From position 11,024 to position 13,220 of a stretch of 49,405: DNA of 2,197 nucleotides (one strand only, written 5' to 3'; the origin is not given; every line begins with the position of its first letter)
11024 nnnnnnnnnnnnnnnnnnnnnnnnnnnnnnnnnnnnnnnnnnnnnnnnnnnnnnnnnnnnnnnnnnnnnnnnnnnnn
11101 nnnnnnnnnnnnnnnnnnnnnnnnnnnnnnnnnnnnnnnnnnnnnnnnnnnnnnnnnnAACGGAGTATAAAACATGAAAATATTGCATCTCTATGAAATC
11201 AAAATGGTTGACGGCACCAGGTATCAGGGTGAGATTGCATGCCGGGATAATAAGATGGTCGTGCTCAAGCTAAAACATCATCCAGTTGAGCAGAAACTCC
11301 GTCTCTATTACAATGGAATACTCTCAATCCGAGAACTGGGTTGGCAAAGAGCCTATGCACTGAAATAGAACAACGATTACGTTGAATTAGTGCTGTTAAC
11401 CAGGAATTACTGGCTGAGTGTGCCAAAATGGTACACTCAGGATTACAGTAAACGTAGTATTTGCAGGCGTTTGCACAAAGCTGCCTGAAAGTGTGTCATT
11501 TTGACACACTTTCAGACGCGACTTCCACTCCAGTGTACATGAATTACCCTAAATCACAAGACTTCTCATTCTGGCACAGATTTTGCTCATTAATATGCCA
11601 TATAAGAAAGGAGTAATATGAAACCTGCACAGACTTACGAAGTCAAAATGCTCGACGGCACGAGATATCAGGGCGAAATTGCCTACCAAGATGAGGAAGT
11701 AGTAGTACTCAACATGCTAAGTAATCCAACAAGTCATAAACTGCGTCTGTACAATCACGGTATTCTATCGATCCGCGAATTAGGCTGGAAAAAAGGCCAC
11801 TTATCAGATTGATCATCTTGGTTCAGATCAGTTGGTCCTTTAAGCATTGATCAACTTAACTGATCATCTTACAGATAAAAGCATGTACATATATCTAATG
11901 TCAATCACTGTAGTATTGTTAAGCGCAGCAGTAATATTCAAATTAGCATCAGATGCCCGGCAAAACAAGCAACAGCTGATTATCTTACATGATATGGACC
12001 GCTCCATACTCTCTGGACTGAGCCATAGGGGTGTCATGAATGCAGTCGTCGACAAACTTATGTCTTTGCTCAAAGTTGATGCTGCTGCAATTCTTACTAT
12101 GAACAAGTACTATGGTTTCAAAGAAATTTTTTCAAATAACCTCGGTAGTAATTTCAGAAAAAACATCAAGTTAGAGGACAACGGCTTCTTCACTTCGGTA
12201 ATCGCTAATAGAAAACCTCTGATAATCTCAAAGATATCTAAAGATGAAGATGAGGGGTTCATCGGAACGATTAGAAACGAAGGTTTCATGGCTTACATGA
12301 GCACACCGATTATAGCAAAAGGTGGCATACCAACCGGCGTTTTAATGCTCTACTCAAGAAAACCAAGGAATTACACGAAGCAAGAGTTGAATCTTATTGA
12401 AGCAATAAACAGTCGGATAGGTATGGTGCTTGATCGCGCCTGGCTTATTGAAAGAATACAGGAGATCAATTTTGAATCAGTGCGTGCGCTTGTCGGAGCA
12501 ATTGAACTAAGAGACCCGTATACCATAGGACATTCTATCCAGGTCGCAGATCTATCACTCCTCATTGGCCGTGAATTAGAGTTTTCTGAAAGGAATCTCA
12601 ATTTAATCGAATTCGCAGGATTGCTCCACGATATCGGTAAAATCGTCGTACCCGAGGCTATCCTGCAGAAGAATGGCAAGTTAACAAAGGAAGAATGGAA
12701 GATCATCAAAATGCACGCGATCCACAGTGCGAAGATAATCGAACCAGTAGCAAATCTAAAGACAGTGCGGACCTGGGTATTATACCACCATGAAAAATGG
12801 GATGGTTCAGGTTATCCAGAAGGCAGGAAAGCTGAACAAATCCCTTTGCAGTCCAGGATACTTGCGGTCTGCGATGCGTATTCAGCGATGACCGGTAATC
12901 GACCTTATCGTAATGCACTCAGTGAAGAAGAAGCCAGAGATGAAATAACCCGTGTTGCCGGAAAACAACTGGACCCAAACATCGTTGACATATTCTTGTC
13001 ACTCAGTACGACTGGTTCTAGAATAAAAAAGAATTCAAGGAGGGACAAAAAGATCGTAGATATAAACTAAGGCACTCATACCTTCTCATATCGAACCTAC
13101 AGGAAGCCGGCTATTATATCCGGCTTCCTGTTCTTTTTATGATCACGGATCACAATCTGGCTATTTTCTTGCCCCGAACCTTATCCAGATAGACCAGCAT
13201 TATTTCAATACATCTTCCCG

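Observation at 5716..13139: Kinase-STAND-TPR-GAF-sigma-54 activator mega-protein with an apparent private sigma-54 regulon directly downstream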

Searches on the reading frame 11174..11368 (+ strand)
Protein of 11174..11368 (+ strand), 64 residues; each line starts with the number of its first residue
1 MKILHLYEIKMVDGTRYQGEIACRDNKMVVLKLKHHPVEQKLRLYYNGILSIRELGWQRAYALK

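Call 5: search_protein_families(library=pfam, proteins=[window:11174-11368:+], max_evalue=0.01)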
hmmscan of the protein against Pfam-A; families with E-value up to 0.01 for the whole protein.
window:11174-11368:+ (64 aa): 0 families

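Call 45: search_solved_structures(query=A2, max_evalue=10, show_alignments=2)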
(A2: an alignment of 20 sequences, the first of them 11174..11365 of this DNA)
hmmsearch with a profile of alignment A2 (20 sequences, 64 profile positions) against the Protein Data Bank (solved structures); distinct sequences matched with E-value up to 10: 6.
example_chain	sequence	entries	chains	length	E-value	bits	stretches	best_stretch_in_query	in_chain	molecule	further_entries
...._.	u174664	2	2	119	0.43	13.6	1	25-62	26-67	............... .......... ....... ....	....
6eph_B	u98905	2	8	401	0.55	13.2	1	14-36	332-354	Zeta_1 toxin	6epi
6epg_B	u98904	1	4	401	0.55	13.2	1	14-36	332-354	Zeta_1 toxin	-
2kk8_A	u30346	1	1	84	0.62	13.1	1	9-52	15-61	Uncharacterized protein AT4g05270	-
4v8p_BX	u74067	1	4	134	0.73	12.9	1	8-26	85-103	60S RIBOSOMAL PROTEIN L32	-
8a5d_U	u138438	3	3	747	1.5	11.9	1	1-42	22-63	Actin-related protein 8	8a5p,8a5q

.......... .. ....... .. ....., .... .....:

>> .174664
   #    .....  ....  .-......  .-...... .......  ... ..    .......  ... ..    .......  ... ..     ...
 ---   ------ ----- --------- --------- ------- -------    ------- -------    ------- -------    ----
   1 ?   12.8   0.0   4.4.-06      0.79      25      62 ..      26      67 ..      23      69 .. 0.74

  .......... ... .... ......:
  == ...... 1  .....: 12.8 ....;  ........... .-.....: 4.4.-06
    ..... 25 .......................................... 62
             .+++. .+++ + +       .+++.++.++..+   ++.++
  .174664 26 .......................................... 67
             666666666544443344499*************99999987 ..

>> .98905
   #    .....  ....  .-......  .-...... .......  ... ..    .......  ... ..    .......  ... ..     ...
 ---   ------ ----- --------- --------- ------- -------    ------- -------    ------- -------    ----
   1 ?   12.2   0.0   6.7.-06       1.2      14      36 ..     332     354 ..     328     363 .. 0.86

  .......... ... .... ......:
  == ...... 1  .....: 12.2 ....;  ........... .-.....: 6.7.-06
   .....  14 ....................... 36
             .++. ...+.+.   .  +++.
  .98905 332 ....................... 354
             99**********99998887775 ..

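Call 48: search_protein_families(library=ncbifam, proteins=[window:11174-11368:+], max_evalue=0.01)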
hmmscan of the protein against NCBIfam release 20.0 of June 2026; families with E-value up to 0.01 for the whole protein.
window:11174-11368:+ (64 aa): 0 families

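Call 50: predict_structure(alignment_id=A3)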
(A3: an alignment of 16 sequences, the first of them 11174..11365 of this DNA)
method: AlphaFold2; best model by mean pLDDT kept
length: 64 residues; sequences in the alignment: 16
mean_pLDDT: 87.4   pTM: 0.71
mean pLDDT of the five models: 87.4, 83.7, 83.4, 83.2, 82.4
residues with pLDDT >= 90: 44; 70-90: 11; 50-70: 7; < 50: 2
segments of 3 or more residues with pLDDT < 50: none
pLDDT, mean of each block of 10 residues (from residue 1): 87 95 96 77 96 89 49
secondary structure, 60 per line:
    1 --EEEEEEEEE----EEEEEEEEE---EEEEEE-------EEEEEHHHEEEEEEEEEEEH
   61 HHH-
elements in order: E3-11 E16-24 E28-33 E41-45 E49-59 H60-63

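Call 53: fold_search(model_id=the predicted structure, library=pdb)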
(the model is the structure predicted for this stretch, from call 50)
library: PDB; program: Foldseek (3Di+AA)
matches with E <= 10: 987; with E <= 0.001: 0
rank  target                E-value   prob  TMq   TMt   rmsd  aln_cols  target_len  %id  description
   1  4y91_B                1.9e-03  1.00  0.67  0.65   3.7        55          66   20  Crystal Structure of a Thermotoga maritima Hfq homolog (released 2016-03-16)
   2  6gwk_C                2.5e-03  1.00  0.67  0.62   3.9        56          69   25  The crystal structure of Hfq from Caulobacter crescentus (released 2019-05-22)
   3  4noy_A                2.6e-03  1.00  0.69  0.61   1.0        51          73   16  Crystal structure of Listeria monocytogenes Hfq F43W (released 2014-09-10)
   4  4y91_F                3.3e-03  1.00  0.67  0.59   2.2        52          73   21  Crystal Structure of a Thermotoga maritima Hfq homolog (released 2016-03-16)
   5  4nl2_F                3.5e-03  1.00  0.69  0.59   1.3        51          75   16  Crystal Structure of Listeria monocytogenes Hfq (released 2014-09-10)
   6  6gwk_R                3.5e-03  1.00  0.67  0.60   3.9        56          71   25  The crystal structure of Hfq from Caulobacter crescentus (released 2019-05-22)
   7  6gwk_X                3.5e-03  1.00  0.67  0.64   5.2        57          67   24  The crystal structure of Hfq from Caulobacter crescentus (released 2019-05-22)
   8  6gwk_B                3.9e-03  1.00  0.67  0.57   8.3        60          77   23  The crystal structure of Hfq from Caulobacter crescentus (released 2019-05-22)
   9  4noy_C                4.1e-03  1.00  0.69  0.61   1.0        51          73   16  Crystal structure of Listeria monocytogenes Hfq F43W (released 2014-09-10)
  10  3m4g_E                4.1e-03  1.00  0.66  0.61   4.4        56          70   23  H57A HFQ from Pseudomonas Aeruginosa (released 2010-07-28)
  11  6gwk_M                4.3e-03  1.00  0.66  0.64   2.2        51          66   25  The crystal structure of Hfq from Caulobacter crescentus (released 2019-05-22)
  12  4y91_C                4.3e-03  1.00  0.68  0.67   3.6        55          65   20  Crystal Structure of a Thermotoga maritima Hfq homolog (released 2016-03-16)
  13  4nl2_B                4.6e-03  1.00  0.68  0.61   1.4        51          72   16  Crystal Structure of Listeria monocytogenes Hfq (released 2014-09-10)
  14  4nl2_C                4.8e-03  1.00  0.69  0.60   1.0        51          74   16  Crystal Structure of Listeria monocytogenes Hfq (released 2014-09-10)
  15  6gwk_L                4.8e-03  1.00  0.67  0.62   1.7        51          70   25  The crystal structure of Hfq from Caulobacter crescentus (released 2019-05-22)
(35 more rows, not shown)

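Call 68: find_related_loci(query=A4, collection=metagenome_contigs, flank=7000)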
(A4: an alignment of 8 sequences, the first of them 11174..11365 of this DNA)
Query A4 (64 aa) in metagenome_contigs; peptide patterns used: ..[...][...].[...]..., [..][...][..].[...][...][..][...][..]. (x = any residue, [..] = any of these).
190 stretches matched a pattern; 49 encode a relative of the query (tblastn E <= 1e-3); 49 distinct loci.
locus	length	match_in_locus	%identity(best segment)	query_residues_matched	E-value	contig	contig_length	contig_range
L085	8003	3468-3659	89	1-64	5e-36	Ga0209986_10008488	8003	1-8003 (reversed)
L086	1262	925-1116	89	1-64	8e-37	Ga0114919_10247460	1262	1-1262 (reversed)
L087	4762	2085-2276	72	1-64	2e-29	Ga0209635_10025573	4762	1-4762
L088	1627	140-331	73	1-64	3e-29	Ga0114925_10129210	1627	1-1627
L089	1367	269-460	72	1-64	2e-29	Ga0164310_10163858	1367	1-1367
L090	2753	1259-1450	72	1-64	7e-29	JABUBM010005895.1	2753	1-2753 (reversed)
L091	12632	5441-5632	72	1-64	7e-29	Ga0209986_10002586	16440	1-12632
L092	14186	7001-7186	69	1-62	2e-27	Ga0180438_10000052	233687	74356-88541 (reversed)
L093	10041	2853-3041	71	1-63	3e-26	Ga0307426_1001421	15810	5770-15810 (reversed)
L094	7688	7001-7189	67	1-63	4e-26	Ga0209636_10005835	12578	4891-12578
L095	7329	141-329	71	1-63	6e-26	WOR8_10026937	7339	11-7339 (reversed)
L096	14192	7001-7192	63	1-64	2e-25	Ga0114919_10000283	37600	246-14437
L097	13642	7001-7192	63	1-64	2e-25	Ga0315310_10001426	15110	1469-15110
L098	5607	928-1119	63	1-64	2e-25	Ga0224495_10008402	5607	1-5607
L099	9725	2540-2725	69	1-62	3e-25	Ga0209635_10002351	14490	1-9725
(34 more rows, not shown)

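Call 80: search_protein_families(library=padloc, proteins=[window:11174-11368:+], max_evalue=0.001)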
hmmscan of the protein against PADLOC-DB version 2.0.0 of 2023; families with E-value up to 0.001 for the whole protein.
window:11174-11368:+ (64 aa): 0 families

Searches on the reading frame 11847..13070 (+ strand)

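Call 5: search_protein_families(library=pfam, proteins=[window:11847-13070:+], max_evalue=0.01)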
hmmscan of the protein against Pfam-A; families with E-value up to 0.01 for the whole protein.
window:11847-13070:+ (407 aa): 5 families
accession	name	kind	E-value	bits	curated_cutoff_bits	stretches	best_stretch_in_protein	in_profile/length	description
PF13487.12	HD_5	-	1.8e-41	142.2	27.2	1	216-379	4-170/170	HD domain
PF01966.28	HD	-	1.8e-25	89.9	22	1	227-348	2-116/116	HD domain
PF01590.32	GAF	-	1.2e-11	45.7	22.4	1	64-194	6-132/133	GAF domain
PF13185.12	GAF_2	-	4.6e-09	37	28.6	1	61-196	5-136/136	GAF domain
PF08668.18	HDOD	-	0.00023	21.1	22.9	1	228-278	97-145/196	HDOD domain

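Call 48: search_protein_families(library=ncbifam, proteins=[window:11847-13070:+], max_evalue=0.01)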
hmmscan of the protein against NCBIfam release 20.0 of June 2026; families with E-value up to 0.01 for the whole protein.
window:11847-13070:+ (407 aa): 9 families
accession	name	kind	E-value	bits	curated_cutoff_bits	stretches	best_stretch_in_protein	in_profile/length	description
NF053512.1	nitric_RR_NosR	exception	1.6e-37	129.5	400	1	209-396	175-363/422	response regulator c-di-GMP phosphodiesterase, NosR family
TIGR00277.1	HDIG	domain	8.5e-08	32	27.6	1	224-316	3-83/84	HDIG domain-containing metalloprotein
NF008283.0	PRK11061.1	equivalog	4.6e-06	25.2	583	1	105-216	64-175/748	phosphoenolpyruvate--protein phosphotransferase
TIGR03319.1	RNase_Y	equivalog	0.00016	20.3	454.35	1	196-268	298-369/514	ribonuclease Y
NF045665.1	NTPtran_DVU1551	equivalog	0.00032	19.8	315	1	209-265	201-259/359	DVU_1551 family NTP transferase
TIGR01596.1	cas3_HD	equivalog_domain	0.00083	19.5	43.45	1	229-374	4-139/178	CRISPR-associated endonuclease Cas3''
TIGR02578.2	cas_TM1811_Csm1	equivalog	0.0029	16.3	170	1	254-352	4-78/753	type III-A CRISPR-associated protein Cas10/Csm1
TIGR00295.1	TIGR00295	hypoth_equivalog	0.0046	16.7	172.35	0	226-267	14-57/164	TIGR00295 family protein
NF009344.0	PRK12705.1-1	equivalog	0.0056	15.3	831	1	216-267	375-426/572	hypothetical protein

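Call 80: search_protein_families(library=padloc, proteins=[window:11883-13070:+], max_evalue=0.001)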
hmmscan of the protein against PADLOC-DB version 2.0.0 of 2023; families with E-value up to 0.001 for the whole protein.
window:11883-13070:+ (395 aa): 2 families
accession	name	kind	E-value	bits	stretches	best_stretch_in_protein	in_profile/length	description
PDLC01254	Cas3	-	0.00018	19.7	1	217-314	12-94/164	CAS-I; effector_G3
PDLC00940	Cas3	-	0.00022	19.5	1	217-362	4-139/178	CRISPR-associated endonuclease Cas3-HD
